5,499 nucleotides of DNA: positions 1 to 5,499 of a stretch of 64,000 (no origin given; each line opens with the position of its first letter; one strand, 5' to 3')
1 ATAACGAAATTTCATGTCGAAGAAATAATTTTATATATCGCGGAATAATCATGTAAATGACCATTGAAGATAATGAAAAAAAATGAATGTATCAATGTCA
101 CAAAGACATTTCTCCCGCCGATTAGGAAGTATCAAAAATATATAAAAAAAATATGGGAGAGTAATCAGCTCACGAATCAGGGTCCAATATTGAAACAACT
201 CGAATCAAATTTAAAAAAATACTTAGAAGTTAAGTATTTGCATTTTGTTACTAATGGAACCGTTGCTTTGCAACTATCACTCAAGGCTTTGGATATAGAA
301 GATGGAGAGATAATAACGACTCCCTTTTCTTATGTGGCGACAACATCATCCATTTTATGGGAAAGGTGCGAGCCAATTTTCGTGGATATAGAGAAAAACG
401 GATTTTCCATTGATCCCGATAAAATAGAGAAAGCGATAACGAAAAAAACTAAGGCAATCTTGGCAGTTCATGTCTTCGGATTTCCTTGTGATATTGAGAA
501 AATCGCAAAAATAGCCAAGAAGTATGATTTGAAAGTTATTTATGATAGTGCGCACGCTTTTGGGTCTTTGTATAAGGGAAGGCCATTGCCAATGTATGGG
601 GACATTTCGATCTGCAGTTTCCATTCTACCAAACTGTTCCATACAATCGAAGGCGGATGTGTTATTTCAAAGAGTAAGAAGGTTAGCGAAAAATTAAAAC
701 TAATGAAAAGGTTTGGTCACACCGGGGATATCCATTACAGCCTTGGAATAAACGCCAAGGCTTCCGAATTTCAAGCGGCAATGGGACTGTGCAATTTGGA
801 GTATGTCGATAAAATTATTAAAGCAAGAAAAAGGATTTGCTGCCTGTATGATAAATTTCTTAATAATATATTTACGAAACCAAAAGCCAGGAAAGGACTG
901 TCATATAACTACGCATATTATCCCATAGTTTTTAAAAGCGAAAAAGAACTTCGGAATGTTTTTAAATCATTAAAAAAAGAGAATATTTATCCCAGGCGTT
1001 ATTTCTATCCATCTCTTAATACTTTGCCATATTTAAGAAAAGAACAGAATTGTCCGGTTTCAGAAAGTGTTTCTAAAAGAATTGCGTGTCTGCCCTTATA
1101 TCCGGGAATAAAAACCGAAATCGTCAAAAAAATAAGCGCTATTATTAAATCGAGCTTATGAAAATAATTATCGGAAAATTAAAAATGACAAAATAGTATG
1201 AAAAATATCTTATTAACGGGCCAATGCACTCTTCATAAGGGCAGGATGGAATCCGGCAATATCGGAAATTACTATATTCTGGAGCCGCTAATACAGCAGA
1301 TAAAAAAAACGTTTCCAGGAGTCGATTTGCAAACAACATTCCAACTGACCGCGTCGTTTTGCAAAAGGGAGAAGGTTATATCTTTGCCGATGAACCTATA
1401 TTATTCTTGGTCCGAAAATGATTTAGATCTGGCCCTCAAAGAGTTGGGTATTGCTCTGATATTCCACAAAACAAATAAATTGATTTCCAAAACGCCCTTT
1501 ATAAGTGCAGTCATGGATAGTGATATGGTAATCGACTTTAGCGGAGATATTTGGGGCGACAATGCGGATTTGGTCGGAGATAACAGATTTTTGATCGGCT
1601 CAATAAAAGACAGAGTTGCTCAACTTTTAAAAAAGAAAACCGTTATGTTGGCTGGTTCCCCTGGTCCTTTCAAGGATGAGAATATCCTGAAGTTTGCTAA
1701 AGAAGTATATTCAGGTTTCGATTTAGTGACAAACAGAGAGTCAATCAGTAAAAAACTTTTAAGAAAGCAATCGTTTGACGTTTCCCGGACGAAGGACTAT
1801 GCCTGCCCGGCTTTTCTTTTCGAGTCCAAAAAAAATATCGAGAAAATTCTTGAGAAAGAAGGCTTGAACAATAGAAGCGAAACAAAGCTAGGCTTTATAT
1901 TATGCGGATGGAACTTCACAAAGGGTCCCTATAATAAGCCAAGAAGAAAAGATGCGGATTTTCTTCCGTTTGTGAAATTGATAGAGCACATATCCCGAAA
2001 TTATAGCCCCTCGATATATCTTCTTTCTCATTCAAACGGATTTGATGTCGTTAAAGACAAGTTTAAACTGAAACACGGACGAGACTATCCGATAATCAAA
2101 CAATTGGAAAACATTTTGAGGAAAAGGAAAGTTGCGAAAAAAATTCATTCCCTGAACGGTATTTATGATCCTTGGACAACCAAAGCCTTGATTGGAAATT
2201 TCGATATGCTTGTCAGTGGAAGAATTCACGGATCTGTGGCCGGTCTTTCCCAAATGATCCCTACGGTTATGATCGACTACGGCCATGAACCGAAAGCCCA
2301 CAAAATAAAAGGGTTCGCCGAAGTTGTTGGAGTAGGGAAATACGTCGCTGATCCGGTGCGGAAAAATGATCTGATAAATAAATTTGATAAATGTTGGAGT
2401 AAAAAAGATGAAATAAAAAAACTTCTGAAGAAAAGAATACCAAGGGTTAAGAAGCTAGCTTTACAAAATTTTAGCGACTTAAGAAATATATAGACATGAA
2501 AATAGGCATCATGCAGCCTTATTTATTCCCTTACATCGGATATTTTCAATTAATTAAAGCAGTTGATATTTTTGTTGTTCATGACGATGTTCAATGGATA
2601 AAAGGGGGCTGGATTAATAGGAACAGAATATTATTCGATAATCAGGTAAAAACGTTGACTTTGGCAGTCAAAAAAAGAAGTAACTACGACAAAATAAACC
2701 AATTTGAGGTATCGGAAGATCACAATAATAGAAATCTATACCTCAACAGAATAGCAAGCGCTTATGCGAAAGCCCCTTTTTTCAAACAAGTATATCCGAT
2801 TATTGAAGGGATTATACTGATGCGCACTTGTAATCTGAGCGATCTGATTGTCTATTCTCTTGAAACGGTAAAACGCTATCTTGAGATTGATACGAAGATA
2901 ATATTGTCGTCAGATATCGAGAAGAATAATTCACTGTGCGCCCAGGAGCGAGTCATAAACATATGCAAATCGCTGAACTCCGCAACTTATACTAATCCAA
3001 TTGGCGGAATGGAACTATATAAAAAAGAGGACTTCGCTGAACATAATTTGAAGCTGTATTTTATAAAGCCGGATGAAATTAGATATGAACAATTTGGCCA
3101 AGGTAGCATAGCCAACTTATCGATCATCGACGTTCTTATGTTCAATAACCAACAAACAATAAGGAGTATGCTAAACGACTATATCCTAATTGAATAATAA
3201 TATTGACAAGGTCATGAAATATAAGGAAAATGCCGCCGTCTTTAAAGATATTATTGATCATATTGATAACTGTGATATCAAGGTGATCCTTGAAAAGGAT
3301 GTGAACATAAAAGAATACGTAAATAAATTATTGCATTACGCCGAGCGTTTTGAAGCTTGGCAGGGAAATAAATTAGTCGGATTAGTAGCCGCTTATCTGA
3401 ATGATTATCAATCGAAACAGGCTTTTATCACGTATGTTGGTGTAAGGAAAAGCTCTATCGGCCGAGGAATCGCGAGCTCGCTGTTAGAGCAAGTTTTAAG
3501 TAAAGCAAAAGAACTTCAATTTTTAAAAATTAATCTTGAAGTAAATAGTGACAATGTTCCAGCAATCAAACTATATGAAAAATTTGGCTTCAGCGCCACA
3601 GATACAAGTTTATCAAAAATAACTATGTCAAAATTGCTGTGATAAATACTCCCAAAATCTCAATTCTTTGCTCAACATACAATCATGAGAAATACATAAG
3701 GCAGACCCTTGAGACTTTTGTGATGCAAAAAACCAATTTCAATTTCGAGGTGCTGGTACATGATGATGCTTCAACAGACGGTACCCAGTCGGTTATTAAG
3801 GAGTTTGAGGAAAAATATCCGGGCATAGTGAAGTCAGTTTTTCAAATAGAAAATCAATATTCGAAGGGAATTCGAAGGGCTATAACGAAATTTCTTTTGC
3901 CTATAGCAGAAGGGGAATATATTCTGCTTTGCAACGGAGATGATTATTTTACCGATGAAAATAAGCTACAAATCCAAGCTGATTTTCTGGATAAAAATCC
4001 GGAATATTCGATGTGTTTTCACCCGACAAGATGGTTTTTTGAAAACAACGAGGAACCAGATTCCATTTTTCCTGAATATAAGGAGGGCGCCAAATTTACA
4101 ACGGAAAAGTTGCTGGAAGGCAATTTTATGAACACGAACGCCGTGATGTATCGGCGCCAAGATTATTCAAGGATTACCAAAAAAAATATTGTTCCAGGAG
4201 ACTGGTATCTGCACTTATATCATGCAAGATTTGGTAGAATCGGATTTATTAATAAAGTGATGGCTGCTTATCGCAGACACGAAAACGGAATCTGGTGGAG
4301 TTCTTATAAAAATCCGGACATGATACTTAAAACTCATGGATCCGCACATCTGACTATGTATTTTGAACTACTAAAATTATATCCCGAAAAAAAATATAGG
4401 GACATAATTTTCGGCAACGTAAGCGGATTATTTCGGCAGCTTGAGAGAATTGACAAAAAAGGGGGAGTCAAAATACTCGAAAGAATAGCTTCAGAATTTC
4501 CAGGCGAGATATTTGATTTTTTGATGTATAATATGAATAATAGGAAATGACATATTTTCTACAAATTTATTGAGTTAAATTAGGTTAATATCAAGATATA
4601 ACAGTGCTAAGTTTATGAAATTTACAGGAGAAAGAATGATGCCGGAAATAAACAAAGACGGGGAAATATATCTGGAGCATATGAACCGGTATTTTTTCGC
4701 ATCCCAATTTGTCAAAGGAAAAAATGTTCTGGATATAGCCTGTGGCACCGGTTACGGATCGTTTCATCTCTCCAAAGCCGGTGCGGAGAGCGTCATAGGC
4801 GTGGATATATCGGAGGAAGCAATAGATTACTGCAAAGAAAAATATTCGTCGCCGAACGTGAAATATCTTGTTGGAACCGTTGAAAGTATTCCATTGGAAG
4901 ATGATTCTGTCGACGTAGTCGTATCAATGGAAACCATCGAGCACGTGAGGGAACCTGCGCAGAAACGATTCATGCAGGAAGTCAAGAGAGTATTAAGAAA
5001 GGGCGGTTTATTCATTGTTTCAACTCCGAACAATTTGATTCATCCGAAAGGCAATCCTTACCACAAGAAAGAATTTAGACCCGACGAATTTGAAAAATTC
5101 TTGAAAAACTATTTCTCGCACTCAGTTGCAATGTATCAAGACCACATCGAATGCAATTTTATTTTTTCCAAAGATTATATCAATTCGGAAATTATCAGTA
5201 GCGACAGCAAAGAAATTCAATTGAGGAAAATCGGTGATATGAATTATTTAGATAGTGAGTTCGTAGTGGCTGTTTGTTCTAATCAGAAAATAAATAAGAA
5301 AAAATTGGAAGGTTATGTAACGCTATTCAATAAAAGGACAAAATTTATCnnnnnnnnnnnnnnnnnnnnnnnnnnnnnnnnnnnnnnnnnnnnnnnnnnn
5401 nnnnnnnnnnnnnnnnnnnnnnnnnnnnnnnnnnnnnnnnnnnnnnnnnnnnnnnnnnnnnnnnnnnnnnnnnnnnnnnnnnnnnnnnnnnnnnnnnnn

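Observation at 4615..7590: Methyltransferase, coiled coil, GT2, GT2 single polypeptide: possible chain-terminating or length-ruler enzyme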

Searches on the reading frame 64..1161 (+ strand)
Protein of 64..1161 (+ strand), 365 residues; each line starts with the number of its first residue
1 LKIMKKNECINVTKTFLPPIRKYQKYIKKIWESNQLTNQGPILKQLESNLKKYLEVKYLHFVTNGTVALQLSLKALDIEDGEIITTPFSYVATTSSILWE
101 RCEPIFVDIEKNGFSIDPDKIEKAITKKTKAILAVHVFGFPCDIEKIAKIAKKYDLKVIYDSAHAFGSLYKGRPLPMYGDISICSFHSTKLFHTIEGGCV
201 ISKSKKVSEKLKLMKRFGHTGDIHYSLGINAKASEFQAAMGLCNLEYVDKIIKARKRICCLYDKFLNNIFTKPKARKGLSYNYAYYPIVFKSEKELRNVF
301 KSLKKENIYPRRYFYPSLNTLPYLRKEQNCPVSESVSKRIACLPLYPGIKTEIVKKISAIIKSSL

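Call 5: search_protein_families(library=pfam, proteins=[window:64-1161:+], max_evalue=0.01)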
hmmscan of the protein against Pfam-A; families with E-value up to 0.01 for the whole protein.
window:64-1161:+ (365 aa): 5 families
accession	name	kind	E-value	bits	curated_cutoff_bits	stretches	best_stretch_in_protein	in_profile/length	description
PF01041.23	DegT_DnrJ_EryC1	-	6.7e-89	299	19.8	1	24-361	8-359/360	DegT/DnrJ/EryC1/StrS aminotransferase family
PF00155.27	Aminotran_1_2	-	2e-08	34.3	19.7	1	40-259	41-287/361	Aminotransferase class I and II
PF01053.26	Cys_Met_Meta_PP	-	9e-08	31.5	27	1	41-220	52-232/381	Cys/Met metabolism PLP-dependent enzyme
PF01212.27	Beta_elim_lyase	-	2.1e-05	24.4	27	1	42-194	33-203/288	Beta-eliminating lyase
PF00266.25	Aminotran_5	-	2.8e-05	23.7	21.5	1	43-168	45-182/371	Aminotransferase class-V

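Call 6: search_protein_families(library=ncbifam, proteins=[window:64-1161:+], max_evalue=0.01)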
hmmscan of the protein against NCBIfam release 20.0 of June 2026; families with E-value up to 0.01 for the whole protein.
window:64-1161:+ (365 aa): 41 families (the best 25 are shown)
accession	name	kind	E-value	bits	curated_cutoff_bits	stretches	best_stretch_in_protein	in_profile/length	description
TIGR04427.1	PLP_DesI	equivalog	3.6e-65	220.6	650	1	24-362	35-380/390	dTDP-4-dehydro-6-deoxyglucose aminotransferase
TIGR03588.1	PseC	equivalog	1.8e-59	201.6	423.5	1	27-363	17-378/380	UDP-4-amino-4,6-dideoxy-N-acetyl-beta-L-altrosamine transaminase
TIGR04181.1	NHT_00031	hypoth_equivalog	2.7e-59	200.8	420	1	23-344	12-357/359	LegC family aminotransferase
NF008687.0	PRK11706.1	equivalog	2.3e-52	178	375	1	22-362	12-371/375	dTDP-4-amino-4,6-dideoxygalactose transaminase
NF008658.2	PRK11658.1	equivalog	6.3e-43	146.9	631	1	27-362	20-374/379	UDP-4-amino-4-deoxy-L-arabinose aminotransferase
TIGR02379.1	ECA_wecE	subfamily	1.1e-42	146.2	434.85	1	22-362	12-372/376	dTDP-4-amino-4,6-dideoxy-D-glucose transaminase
NF011936.0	PRK15407.1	equivalog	1.3e-41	142.8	423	2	39-218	63-251/440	lipopolysaccharide biosynthesis protein RfbH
NF000586.1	PRK00011.1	subfamily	7.7e-10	38.1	335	1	103-258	130-286/404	serine hydroxymethyltransferase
TIGR01977.1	am_tr_V_EF2568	hypoth_equivalog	1.2e-09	37.7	377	1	39-168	42-180/376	cysteine desulfurase family protein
NF005816.0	PRK07682.1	equivalog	8e-09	34.6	620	1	61-165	94-206/390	aminotransferase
NF004975.0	PRK06348.1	equivalog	1.8e-08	33.8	549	1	42-163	75-203/384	pyridoxal phosphate-dependent aminotransferase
NF006095.0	PRK08247.1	equivalog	3.2e-07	29.5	585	1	116-214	125-225/369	methionine biosynthesis PLP-dependent protein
NF006096.0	PRK08248.1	equivalog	1.3e-06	27.3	726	1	115-205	136-227/431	homocysteine synthase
NF004621.0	PRK05957.1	equivalog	1.9e-06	26.9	498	1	61-135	93-167/389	pyridoxal phosphate-dependent aminotransferase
NF005817.0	PRK07683.1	equivalog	2.9e-06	26.2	575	1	61-134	93-167/387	aminotransferase A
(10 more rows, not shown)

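Call 42: find_encoding_contigs(protein=window:73-1161:+, flank=10000, max_places=6)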
Protein window:73-1161:+ (362 aa): 1 contig read that carries it; 1 place shown.
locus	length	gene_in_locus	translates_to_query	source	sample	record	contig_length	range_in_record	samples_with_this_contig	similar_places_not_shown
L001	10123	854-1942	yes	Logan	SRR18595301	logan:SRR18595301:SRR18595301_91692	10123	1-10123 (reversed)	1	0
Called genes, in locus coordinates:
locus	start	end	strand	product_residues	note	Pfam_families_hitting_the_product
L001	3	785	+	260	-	?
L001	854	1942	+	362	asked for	PF00155:Aminotran_1_2, PF01041:DegT_DnrJ_EryC1, PF01053:Cys_Met_Meta_PP, PF01212:Beta_elim_lyase (faint)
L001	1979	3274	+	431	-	PF04230:PS_pyruv_trans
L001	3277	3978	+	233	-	PF08889:WbqC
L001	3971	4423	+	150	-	PF13302:Acetyltransf_3 (weak), PF13420:Acetyltransf_4 (weak), PF00583:Acetyltransf_1, PF13673:Acetyltransf_10, PF13508:Acetyltransf_7, PF08445:FR47 (weak)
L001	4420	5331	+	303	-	PF00535:Glycos_transf_2, PF10111:Glyco_tranf_2_2 (weak), PF13641:Glyco_tranf_2_3 (weak)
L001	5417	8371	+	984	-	PF01209:Ubie_methyltran, PF02353:CMAS, PF05175:MTS, PF08003:Methyltransf_9, PF13489:Methyltransf_23, PF13649:Methyltransf_25, PF13847:Methyltransf_31, PF08241:Methyltransf_11, +10 more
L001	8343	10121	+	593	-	?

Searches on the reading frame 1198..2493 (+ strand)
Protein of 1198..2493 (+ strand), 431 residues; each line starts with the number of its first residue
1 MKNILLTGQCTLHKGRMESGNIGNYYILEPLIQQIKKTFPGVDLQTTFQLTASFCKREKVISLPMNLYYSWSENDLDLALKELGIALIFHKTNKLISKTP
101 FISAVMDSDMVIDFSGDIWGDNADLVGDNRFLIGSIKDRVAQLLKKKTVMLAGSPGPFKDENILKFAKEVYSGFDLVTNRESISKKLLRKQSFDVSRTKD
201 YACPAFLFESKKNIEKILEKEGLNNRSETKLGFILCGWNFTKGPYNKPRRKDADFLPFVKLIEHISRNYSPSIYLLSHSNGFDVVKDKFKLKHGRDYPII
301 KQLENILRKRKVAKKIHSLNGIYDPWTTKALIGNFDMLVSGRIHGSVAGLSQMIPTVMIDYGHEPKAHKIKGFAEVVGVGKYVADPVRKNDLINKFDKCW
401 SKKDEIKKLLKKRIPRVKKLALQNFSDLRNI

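Call 5: search_protein_families(library=pfam, proteins=[window:1198-2493:+], max_evalue=0.01)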
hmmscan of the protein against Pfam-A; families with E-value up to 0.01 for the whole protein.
window:1198-2493:+ (431 aa): 1 family
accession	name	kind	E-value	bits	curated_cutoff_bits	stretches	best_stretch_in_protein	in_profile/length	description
PF04230.19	PS_pyruv_trans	-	2.1e-23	84.1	25.3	1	21-363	1-280/280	Polysaccharide pyruvyl transferase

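Call 6: search_protein_families(library=ncbifam, proteins=[window:1198-2493:+], max_evalue=0.01)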
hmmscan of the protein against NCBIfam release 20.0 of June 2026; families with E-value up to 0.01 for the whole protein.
window:1198-2493:+ (431 aa): 3 families
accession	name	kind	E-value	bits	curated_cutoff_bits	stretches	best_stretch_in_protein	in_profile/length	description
TIGR03609.1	S_layer_CsaB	equivalog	7.7e-10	38.6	213.1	2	139-212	94-164/301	polysaccharide pyruvyl transferase CsaB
NF007452.0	PRK10017.1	equivalog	2e-08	33.5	399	1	100-212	110-215/426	colanic acid biosynthesis pyruvyl transferase WcaK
TIGR04006.1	wcaK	equivalog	4.4e-07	29.1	727.1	1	99-212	109-215/426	colanic acid biosynthesis pyruvyl transferase WcaK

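Call 35: find_encoding_contigs(protein=window:1198-2493:+, flank=10000, max_places=4)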
Protein window:1198-2493:+ (431 aa): 1 contig read that carries it; 1 place shown.
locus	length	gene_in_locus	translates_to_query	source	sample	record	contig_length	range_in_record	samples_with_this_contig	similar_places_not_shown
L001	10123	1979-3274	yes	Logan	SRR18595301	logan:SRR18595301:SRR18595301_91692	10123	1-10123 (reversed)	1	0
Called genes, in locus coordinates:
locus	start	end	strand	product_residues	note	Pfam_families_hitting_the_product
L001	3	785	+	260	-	?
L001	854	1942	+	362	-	PF00155:Aminotran_1_2, PF01041:DegT_DnrJ_EryC1, PF01053:Cys_Met_Meta_PP, PF01212:Beta_elim_lyase (faint)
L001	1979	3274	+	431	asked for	PF04230:PS_pyruv_trans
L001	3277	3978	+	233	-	PF08889:WbqC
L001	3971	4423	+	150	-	PF13302:Acetyltransf_3 (weak), PF13420:Acetyltransf_4 (weak), PF00583:Acetyltransf_1, PF13673:Acetyltransf_10, PF13508:Acetyltransf_7, PF08445:FR47 (weak)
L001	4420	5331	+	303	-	PF00535:Glycos_transf_2, PF10111:Glyco_tranf_2_2 (weak), PF13641:Glyco_tranf_2_3 (weak)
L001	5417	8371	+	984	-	PF01209:Ubie_methyltran, PF02353:CMAS, PF05175:MTS, PF08003:Methyltransf_9, PF13489:Methyltransf_23, PF13649:Methyltransf_25, PF13847:Methyltransf_31, PF08241:Methyltransf_11, +10 more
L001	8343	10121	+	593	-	?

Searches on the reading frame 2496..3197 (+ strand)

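Call 5: search_protein_families(library=pfam, proteins=[window:2496-3197:+], max_evalue=0.01)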
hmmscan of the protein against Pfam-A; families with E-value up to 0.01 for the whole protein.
window:2496-3197:+ (233 aa): 1 family
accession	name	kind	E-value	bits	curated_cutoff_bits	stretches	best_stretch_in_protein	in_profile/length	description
PF08889.16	WbqC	-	5.3e-67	226.3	21.3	1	7-223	1-217/218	WbqC-like protein family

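Call 6: search_protein_families(library=ncbifam, proteins=[window:2496-3197:+], max_evalue=0.01)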
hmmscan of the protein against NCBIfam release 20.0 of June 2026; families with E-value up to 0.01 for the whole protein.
window:2496-3197:+ (233 aa): 0 families

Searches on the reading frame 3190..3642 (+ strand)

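Call 5: search_protein_families(library=pfam, proteins=[window:3190-3642:+], max_evalue=0.01)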
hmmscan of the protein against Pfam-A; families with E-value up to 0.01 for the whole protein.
window:3190-3642:+ (150 aa): 8 families
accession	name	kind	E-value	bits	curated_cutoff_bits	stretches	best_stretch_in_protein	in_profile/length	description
PF00583.31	Acetyltransf_1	-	4.5e-17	62.8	20.7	1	52-134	34-116/116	Acetyltransferase (GNAT) family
PF13673.13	Acetyltransf_10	-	8.1e-11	42.4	23.6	1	52-140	32-113/128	Acetyltransferase (GNAT) domain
PF13508.13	Acetyltransf_7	-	1.1e-10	42.2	27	1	56-135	8-83/84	Acetyltransferase (GNAT) domain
PF08445.16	FR47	-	3.1e-06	27.5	22.1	1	74-139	18-82/86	FR47-like protein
PF13420.13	Acetyltransf_4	-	4.6e-06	27.2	24.3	1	36-137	29-137/155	Acetyltransferase (GNAT) domain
PF13302.13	Acetyltransf_3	-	8.9e-06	26.9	25.4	1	58-134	61-137/138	Acetyltransferase (GNAT) domain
PF14542.12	Acetyltransf_CG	-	0.00014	22.4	30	1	53-109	1-56/80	GCN5-related N-acetyl-transferase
PF13527.13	Acetyltransf_9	-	0.00036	21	25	1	39-135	29-125/127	Acetyltransferase (GNAT) domain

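Call 6: search_protein_families(library=ncbifam, proteins=[window:3190-3642:+], max_evalue=0.01)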
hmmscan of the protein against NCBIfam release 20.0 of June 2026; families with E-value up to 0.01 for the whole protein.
window:3190-3642:+ (150 aa): 22 families
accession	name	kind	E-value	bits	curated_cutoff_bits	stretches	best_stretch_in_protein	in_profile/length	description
TIGR01575.1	rimI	equivalog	3.6e-14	53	86.4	1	39-138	19-116/132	ribosomal protein S18-alanine N-acetyltransferase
NF002959.0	PRK03624.1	equivalog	1.2e-09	38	124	1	65-143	60-139/147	GNAT family acetyltransferase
NF000358.1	sat2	exception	7.5e-09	35.6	360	1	56-138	64-144/174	streptothricin N-acetyltransferase Sat2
TIGR02406.1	ectoine_EctA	equivalog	8e-08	32.5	120.6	1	58-134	47-123/157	diaminobutyrate acetyltransferase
TIGR03585.1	PseH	equivalog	4.2e-07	30.2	93.1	1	58-139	58-138/156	UDP-4-amino-4,6-dideoxy-N-acetyl-beta-L-altrosamine N-acetyltransferase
NF033083.0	AAC_3_I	equivalog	4.3e-07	30.2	200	1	40-134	35-134/145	AAC(3)-I family aminoglycoside N-acetyltransferase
NF007527.0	PRK10140.1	equivalog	1e-06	28.7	236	1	88-139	89-141/162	N-acetyltransferase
NF040503.1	resist_ArsN1a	equivalog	1e-06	28.6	170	1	70-136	65-135/159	arsinothricin resistance N-acetyltransferase ArsN1 family A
NF007853.0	PRK10562.1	equivalog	2e-06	28.1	125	1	76-145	67-131/146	N-acetyltransferase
NF007025.1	PRK09491.1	equivalog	3.9e-06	26.9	173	1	78-138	63-123/145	ribosomal protein S18-alanine N-acetyltransferase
NF000360.1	sat4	exception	6.6e-06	26.3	380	1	55-136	76-155/180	streptothricin N-acetyltransferase Sat4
NF008212.0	PRK10975.1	equivalog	2e-05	24.5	219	1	61-139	149-225/232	dTDP-4-amino-4,6-dideoxy-D-galactose acyltransferase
NF053587.1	SpmdActasePaiA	equivalog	5.1e-05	23.1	250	1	18-138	24-151/172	spermidine/spermine N(1)-acetyltransferase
TIGR03448.1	mycothiol_MshD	equivalog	6.9e-05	22.3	163.1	1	81-139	232-290/294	mycothiol synthase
TIGR03103.1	trio_acet_GNAT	equivalog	0.00083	18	569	1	77-139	155-217/547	N-acetylglutaminylglutamine synthetase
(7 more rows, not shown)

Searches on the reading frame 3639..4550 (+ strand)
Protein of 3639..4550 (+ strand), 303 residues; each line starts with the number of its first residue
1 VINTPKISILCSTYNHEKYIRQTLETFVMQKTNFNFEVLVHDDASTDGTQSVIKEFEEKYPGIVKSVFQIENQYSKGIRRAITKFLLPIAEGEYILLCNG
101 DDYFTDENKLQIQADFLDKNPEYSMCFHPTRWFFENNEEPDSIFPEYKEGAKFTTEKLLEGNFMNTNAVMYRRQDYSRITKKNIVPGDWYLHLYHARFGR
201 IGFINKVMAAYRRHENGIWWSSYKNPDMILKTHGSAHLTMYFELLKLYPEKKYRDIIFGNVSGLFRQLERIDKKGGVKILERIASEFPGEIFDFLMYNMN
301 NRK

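Call 5: search_protein_families(library=pfam, proteins=[window:3639-4550:+], max_evalue=0.01)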
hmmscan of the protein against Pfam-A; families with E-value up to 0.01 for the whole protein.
window:3639-4550:+ (303 aa): 3 families
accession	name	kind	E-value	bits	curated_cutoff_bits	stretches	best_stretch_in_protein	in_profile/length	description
PF00535.33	Glycos_transf_2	-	3.1e-20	73.2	23.3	1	8-169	1-158/168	Glycosyl transferase family 2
PF10111.15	Glyco_tranf_2_2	-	9.1e-06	25.8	27.3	1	13-108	6-98/276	Glycosyltransferase like family 2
PF13641.12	Glyco_tranf_2_3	-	6.8e-05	23.4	27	1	5-119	1-112/230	Glycosyltransferase like family 2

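Call 6: search_protein_families(library=ncbifam, proteins=[window:3639-4550:+], max_evalue=0.01)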
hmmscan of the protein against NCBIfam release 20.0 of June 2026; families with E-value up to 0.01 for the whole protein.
window:3639-4550:+ (303 aa): 18 families
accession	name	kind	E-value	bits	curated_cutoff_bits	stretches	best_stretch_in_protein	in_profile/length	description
NF047683.1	TeichurnBiosyTuaG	equivalog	1.2e-16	61.2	400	1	3-219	4-211/252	teichuronic acid biosynthesis protein TuaG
NF053739.1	GlytfEpsEBac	equivalog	3.2e-16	59.1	450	1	5-177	1-162/265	glycosyltransferase EpsE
NF007482.0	PRK10073.1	equivalog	2.7e-12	46.4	423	1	3-147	4-139/334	glycosyltransferase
NF050050.1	ProtGlycPglI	equivalog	2.1e-09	37.2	500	1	5-107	2-99/306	GalNAc(5)-diNAcBac-PP-undecaprenol beta-1,3-glucosyltransferase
NF038302.1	EPS_HpsE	equivalog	3.7e-09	36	300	1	7-124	3-118/307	hormogonium polysaccharide biosynthesis glycosyltransferase HpsE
TIGR04440.1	glyco_TIGR04440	domain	9e-09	35.4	70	1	7-138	2-126/215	TIGR00180 family glycosyltransferase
TIGR03937.1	PgaC_IcaA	equivalog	2.1e-08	33.6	422.3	1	3-122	43-155/407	poly-beta-1,6-N-acetyl-D-glucosamine synthase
NF041875.1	EPS_EpsD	equivalog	3.1e-07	30.1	370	1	7-111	1-98/325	exopolysaccharide biosynthesis glycosyltransferase EpsD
TIGR04283.1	glyco_like_mftF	equivalog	7.1e-05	22.5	182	1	7-84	1-74/221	TIGR04283 family arsenosugar biosynthesis glycosyltransferase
TIGR04009.1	wcaE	equivalog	0.00017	21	369.2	1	23-109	19-100/248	colanic acid biosynthesis glycosyltransferase WcaE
TIGR03469.1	HpnB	hypoth_equivalog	0.00019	20.6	379.25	1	4-60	43-99/386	hopene-associated glycosyltransferase HpnB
TIGR04195.1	S_glycosyl_SunS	equivalog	0.00049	19.1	350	1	4-109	56-150/421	SunS family peptide S-glycosyltransferase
NF038299.1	EPS_HpsN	equivalog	0.00051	19.1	425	1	5-117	1-106/317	hormogonium polysaccharide biosynthesis glycosyltransferase HpsN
NF047588.1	GlcsyltransPgfSStrep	equivalog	0.00059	19.2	500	1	6-62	2-61/308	glycosyltransferase PgfS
NF045692.1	OglycostaseCruG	equivalog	0.00091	18.2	600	1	6-61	42-96/386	2'-O-glycosyltransferase CruG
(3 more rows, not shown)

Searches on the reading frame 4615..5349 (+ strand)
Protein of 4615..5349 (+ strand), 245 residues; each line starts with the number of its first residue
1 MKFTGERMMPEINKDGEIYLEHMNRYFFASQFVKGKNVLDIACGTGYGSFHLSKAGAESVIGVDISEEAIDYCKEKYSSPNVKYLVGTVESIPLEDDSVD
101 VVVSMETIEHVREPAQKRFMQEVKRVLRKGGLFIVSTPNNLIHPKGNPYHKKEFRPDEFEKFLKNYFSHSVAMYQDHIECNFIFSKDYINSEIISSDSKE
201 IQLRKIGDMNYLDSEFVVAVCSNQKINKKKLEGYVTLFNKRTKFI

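Call 77: predict_structure(alignment_id=A3)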
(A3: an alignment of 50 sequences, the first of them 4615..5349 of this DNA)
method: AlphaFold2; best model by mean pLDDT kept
length: 245 residues; sequences in the alignment: 50
mean_pLDDT: 91.0   pTM: 0.89
mean pLDDT of the five models: 91.0, 90.8, 90.6, 90.1, 89.3
residues with pLDDT >= 90: 176; 70-90: 54; 50-70: 12; < 50: 3
segments of 3 or more residues with pLDDT < 50: 243-245
pLDDT, mean of each block of 10 residues (from residue 1): 77 87 96 98 97 98 97 97 98 99 97 98 98 98 90 97 98 91 76 59 82 96 96 83 48
secondary structure, 60 per line:
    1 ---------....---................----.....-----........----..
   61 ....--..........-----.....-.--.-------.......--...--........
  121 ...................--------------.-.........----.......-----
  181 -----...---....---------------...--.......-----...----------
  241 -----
elements in order: H10-13 H17-32 E37-41 H47-54 E59-64 H67-76 E82-86 E99-105 H113-126 E127-139 H156-164 E169-175 H192-195 E216-222
